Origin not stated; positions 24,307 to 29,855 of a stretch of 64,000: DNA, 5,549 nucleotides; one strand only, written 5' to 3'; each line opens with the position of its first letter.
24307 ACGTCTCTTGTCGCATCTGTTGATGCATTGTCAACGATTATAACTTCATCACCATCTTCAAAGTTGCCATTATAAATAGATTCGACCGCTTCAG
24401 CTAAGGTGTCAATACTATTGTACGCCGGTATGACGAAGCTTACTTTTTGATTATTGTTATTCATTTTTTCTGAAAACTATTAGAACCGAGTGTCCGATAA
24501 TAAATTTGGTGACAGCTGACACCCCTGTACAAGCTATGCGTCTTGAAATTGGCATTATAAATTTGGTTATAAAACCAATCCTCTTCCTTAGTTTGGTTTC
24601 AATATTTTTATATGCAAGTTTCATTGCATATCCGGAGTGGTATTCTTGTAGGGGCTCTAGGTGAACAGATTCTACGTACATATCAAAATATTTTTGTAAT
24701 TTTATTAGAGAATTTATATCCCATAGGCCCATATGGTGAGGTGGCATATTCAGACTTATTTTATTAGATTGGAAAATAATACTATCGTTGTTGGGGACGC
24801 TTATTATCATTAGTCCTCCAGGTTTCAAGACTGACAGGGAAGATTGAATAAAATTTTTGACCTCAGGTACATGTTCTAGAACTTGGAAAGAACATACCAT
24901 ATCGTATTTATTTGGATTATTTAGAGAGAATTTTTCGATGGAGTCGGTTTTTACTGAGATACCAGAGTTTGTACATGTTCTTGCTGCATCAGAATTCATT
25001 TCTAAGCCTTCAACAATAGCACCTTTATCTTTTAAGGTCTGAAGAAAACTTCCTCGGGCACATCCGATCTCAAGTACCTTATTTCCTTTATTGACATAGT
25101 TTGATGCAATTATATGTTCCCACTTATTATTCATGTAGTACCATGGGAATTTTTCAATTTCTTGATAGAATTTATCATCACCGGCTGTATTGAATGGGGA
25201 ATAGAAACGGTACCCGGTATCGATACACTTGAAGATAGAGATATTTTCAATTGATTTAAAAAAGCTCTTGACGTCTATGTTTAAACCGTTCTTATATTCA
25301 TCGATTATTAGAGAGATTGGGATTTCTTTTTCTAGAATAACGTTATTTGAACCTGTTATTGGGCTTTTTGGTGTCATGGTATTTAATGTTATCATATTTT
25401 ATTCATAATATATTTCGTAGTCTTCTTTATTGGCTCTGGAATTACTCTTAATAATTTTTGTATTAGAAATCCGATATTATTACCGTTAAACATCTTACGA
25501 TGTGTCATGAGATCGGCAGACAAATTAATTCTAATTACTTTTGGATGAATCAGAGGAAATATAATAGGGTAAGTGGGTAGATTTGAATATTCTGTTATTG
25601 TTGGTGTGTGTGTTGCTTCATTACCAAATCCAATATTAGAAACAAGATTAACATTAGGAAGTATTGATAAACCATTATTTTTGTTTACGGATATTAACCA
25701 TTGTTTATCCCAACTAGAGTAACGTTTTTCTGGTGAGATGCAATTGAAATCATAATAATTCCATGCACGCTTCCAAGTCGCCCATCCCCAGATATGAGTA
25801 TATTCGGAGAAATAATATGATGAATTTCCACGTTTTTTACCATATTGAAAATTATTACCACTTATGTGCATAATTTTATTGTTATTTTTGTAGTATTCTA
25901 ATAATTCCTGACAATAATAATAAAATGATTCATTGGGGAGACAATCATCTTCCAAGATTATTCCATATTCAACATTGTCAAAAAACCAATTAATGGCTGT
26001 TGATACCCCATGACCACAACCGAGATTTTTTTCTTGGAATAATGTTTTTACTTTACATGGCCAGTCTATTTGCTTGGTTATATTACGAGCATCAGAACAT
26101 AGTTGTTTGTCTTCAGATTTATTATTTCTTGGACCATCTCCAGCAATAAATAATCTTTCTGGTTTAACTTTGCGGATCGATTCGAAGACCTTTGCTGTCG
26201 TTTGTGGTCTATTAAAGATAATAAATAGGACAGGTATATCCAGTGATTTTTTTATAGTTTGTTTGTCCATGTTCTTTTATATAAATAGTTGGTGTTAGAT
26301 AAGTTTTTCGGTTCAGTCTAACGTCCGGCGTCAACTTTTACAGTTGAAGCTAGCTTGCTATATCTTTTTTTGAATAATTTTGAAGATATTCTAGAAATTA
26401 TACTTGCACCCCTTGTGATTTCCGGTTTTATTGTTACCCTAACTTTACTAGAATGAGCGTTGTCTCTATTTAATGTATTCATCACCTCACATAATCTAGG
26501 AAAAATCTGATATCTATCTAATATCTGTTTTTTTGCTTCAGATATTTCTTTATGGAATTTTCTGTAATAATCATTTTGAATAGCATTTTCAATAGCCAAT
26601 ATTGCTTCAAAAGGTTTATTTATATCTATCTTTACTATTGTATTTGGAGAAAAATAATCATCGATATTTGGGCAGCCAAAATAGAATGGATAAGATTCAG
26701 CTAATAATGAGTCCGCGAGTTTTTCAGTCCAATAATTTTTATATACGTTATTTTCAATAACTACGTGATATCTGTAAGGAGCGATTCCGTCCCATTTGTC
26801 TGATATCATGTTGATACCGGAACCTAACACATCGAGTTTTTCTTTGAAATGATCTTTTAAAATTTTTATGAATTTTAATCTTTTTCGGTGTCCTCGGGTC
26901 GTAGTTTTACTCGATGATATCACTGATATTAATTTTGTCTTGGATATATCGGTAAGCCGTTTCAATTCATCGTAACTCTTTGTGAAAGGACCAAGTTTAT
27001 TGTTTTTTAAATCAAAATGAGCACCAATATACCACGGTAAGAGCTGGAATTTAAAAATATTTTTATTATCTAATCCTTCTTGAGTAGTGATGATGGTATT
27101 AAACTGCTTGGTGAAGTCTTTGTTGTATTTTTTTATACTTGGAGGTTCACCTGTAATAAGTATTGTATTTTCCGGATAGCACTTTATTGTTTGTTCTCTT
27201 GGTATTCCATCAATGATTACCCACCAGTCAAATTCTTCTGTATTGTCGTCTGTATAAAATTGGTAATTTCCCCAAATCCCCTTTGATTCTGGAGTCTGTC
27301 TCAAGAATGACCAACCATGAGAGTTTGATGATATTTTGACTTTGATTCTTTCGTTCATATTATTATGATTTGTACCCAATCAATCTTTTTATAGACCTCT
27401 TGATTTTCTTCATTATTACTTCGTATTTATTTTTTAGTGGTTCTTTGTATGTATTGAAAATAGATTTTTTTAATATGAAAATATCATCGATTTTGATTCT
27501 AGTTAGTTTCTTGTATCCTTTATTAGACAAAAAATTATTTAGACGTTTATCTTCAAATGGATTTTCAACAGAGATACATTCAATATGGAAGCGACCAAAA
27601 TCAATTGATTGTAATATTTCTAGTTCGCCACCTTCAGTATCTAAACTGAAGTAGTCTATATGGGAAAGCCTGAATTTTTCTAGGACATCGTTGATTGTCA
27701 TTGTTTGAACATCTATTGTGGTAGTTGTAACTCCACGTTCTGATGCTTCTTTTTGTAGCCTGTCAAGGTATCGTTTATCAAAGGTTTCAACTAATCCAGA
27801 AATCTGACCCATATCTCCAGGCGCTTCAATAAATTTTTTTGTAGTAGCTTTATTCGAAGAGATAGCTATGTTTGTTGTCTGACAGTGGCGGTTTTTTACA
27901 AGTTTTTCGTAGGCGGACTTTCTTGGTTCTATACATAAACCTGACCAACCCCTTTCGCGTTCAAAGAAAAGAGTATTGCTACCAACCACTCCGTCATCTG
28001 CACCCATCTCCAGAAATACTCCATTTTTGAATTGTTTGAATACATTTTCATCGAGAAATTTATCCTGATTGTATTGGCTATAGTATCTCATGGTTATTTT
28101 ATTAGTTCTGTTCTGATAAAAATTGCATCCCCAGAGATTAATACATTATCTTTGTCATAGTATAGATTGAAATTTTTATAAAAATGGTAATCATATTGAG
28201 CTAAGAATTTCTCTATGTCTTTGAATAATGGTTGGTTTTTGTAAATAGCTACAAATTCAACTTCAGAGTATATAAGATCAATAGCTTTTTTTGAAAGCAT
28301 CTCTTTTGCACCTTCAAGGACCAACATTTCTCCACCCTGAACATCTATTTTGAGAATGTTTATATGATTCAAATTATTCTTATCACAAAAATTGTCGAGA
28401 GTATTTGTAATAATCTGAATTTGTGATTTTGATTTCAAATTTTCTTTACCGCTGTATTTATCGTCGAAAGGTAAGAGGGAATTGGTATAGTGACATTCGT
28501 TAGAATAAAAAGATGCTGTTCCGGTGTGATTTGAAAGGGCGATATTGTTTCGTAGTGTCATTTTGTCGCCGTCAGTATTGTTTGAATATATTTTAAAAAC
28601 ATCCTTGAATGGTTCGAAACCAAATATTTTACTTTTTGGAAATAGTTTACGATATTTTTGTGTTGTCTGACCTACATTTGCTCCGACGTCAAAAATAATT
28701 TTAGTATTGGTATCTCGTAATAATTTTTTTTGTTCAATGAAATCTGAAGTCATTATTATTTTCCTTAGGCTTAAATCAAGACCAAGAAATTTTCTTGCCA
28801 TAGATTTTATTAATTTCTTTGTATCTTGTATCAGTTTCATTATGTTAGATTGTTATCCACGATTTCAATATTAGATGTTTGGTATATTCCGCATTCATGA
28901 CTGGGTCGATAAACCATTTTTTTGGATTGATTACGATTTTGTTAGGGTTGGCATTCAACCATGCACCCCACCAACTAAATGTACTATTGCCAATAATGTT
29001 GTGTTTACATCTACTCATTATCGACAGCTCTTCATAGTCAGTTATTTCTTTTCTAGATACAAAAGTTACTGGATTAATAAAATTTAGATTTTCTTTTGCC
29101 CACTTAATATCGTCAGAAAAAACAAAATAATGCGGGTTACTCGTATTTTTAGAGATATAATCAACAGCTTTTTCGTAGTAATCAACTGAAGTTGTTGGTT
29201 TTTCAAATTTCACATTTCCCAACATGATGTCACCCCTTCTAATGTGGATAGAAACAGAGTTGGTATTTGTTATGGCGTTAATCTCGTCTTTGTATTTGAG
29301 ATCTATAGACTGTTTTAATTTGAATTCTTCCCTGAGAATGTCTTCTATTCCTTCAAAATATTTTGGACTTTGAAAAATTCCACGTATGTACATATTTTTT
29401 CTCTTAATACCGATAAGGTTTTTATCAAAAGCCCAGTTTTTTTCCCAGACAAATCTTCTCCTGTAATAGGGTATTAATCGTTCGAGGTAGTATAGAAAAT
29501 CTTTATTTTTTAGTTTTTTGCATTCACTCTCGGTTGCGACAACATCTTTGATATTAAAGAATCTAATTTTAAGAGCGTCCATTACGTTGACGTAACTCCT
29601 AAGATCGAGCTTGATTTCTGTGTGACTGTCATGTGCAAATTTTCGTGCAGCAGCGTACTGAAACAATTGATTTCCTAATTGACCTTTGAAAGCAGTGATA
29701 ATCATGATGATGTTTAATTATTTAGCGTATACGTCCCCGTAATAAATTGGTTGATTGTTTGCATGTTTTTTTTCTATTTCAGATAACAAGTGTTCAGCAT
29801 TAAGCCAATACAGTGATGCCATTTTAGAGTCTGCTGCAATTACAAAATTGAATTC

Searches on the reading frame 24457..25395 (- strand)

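Call 7: search_protein_families(library=pfam, proteins=[window:24457-25395:-], max_evalue=0.0001)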
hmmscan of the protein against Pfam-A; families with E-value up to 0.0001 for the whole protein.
window:24457-25395:- (312 aa): 8 families
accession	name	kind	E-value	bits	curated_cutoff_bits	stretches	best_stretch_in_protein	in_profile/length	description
PF13489.12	Methyltransf_23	-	2.4e-18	66.8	27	1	87-227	4-147/164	Methyltransferase domain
PF08241.18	Methyltransf_11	-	8.1e-12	46.1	21.2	1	108-198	1-95/95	Methyltransferase domain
PF13847.12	Methyltransf_31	-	8.8e-12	45.4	27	1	102-203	2-114/145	Methyltransferase domain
PF07021.18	MetW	-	1.7e-11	44.5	21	1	94-202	4-111/193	Methionine biosynthesis protein MetW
PF08242.18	Methyltransf_12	-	1.8e-09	38.7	30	1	108-195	1-97/98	Methyltransferase domain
PF13649.12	Methyltransf_25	-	1.9e-09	38.5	27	1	107-194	1-97/97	Methyltransferase domain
PF02353.26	CMAS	-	2e-06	27.8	27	1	90-198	49-164/273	Mycolic acid cyclopropane synthetase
PF05401.17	NodS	-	2.7e-05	24.5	24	1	105-203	45-149/201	Nodulation protein S (NodS)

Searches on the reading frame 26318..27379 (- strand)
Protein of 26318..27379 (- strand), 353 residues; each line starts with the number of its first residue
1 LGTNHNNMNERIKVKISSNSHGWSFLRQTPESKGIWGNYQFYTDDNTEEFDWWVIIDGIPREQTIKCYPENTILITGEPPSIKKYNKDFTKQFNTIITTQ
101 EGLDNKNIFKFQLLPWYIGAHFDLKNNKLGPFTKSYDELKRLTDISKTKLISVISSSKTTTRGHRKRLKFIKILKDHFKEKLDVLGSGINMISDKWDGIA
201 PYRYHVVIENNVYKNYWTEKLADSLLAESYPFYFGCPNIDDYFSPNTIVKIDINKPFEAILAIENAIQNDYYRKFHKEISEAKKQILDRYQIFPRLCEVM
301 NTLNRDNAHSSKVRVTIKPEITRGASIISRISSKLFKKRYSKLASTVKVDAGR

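Call 8: search_protein_families(library=pfam, proteins=[window:26318-27379:-], max_evalue=0.0001)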
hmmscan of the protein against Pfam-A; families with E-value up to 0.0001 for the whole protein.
window:26318-27379:- (353 aa): 1 family
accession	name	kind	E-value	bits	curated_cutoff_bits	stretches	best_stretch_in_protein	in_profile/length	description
PF00852.26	Glyco_transf_10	-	4.4e-08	33.4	23.9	1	146-311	3-174/182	Glycosyltransferase family 10 (fucosyltransferase) C-term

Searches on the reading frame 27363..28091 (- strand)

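Call 8: search_protein_families(library=pfam, proteins=[window:27363-28091:-], max_evalue=0.0001)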
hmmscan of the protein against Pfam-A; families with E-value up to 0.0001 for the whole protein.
window:27363-28091:- (242 aa): 1 family
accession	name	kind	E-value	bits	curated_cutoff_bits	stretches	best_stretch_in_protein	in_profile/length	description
PF05050.19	Methyltransf_21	-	9.4e-21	75.1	22.7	1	29-194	2-172/173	Methyltransferase FkbM domain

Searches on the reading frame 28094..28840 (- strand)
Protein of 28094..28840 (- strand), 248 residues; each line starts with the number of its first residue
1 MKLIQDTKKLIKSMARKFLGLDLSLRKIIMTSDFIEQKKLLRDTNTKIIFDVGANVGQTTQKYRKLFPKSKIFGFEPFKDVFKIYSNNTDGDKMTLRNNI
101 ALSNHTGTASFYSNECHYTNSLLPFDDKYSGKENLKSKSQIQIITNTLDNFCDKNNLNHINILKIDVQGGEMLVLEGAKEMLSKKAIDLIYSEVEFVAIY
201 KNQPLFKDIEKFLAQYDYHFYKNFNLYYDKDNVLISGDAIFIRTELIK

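Call 8: search_protein_families(library=pfam, proteins=[window:28094-28840:-], max_evalue=0.0001)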
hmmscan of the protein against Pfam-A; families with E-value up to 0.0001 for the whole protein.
window:28094-28840:- (248 aa): 1 family
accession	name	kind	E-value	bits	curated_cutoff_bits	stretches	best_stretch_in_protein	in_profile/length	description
PF05050.19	Methyltransf_21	-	3.5e-27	96.1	22.7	1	51-220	1-173/173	Methyltransferase FkbM domain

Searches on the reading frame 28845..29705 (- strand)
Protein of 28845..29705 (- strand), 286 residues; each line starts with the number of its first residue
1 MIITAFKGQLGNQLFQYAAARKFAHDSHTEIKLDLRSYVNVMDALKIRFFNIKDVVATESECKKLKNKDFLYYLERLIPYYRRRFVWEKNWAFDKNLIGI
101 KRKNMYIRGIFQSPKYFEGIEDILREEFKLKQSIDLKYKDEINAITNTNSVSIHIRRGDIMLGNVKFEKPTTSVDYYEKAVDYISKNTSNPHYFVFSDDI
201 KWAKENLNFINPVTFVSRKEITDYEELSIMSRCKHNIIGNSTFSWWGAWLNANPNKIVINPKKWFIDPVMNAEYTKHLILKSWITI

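Call 8: search_protein_families(library=pfam, proteins=[window:28845-29705:-], max_evalue=0.0001)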
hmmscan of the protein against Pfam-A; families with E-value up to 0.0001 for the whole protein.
window:28845-29705:- (286 aa): 1 family
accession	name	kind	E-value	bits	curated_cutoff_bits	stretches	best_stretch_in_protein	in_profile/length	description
PF01531.22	Glyco_transf_11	-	5.8e-33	114.8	23.9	1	101-285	119-296/298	Glycosyl transferase family 11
